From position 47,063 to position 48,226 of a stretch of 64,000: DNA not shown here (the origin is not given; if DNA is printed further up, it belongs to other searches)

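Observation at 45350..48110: AT-rich two-gene module between comM and ruvB: excisionase-HTH-GHKL/MORC-like ATPase plus multi-HTH partner. Candidate novel accessory or defence system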

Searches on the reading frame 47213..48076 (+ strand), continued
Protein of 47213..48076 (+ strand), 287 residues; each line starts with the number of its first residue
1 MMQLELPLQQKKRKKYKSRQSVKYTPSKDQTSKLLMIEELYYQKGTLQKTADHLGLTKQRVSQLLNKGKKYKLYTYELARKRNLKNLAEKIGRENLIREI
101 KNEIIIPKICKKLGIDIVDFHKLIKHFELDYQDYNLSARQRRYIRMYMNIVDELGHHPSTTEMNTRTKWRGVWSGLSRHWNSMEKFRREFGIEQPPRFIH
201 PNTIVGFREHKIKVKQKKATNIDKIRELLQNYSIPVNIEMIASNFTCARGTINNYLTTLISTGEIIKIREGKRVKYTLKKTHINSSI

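Call 74: predict_structure(alignment_id=A4)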
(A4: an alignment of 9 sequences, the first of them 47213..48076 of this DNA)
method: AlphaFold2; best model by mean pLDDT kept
length: 287 residues; sequences in the alignment: 9
mean_pLDDT: 84.6   pTM: 0.46
mean pLDDT of the five models: 84.6, 83.9, 82.8, 82.6, 81.0
residues with pLDDT >= 90: 161; 70-90: 96; 50-70: 4; < 50: 26
segments of 3 or more residues with pLDDT < 50: 1-20, 282-287
pLDDT, mean of each block of 10 residues (from residue 1): 38 43 77 92 90 94 92 80 86 92 90 93 92 88 94 91 90 94 92 79 86 91 91 88 87 92 89 86 43
secondary structure, 60 per line:
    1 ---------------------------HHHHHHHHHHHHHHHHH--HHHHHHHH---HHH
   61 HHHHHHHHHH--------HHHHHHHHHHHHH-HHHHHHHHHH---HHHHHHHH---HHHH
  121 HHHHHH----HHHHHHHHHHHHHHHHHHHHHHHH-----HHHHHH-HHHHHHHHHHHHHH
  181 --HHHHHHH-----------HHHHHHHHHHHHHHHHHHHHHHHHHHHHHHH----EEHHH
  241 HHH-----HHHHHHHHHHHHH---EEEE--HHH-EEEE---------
elements in order: H28-44 H47-54 H58-70 H79-91 H93-102 H106-113 H117-126 H131-154 H160-165 H167-180 H183-189 H201-231 H238-243 H249-261 E265-268 E275-278

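Call 76: search_protein_families(library=pfam, alignment_id=A5, max_evalue=0.00001)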
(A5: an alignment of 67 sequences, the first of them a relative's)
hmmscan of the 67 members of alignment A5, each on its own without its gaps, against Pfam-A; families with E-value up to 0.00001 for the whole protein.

A. member 1, L125:136-978:+ (281 aa): 0 families

B. families by the number of members that match (of 67 scanned): 91 families (the first 25 are shown)
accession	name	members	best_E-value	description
PF04326.19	SLFN_AlbA_2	4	5.1e-20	Schlafen, AlbA_2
PF00899.27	ThiF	2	2.1e-85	ThiF family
PF00158.32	Sigma54_activat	2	3.2e-71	Sigma-54 interaction domain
PF02086.21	MethyltransfD12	2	1.5e-54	D12 class N6 adenine-specific DNA methyltransferase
PF25601.1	AAA_lid_14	2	2.1e-26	AAA+ ATPase lid domain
PF14532.12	Sigma54_activ_2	2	1.6e-21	Sigma-54 interaction domain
PF02954.25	HTH_8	2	2e-17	Bacterial regulatory protein, Fis family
PF07728.20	AAA_5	2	3.5e-08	AAA domain (dynein-related subfamily)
PF01078.27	Mg_chelatase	2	7.5e-06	Magnesium chelatase, subunit ChlI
PF02554.20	CstA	1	1.1e-212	Carbon starvation protein CstA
PF14403.11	CP_ATPgrasp_2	1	8.9e-164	Circularly permuted ATP-grasp type 2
PF04174.18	CP_ATPgrasp_1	1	1.2e-147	A circularly permuted ATPgrasp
PF13646.12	HEAT_2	1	5.8e-81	HEAT repeats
PF04168.17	Alpha-E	1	1.4e-77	A predicted alpha-helical domain with a conserved ER motif.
PF00291.31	PALP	1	3e-70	Pyridoxal-phosphate dependent enzyme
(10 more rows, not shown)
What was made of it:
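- SLFN_AlbA_2 and DNA methylases also occur near type B and orphan loci (call 76).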
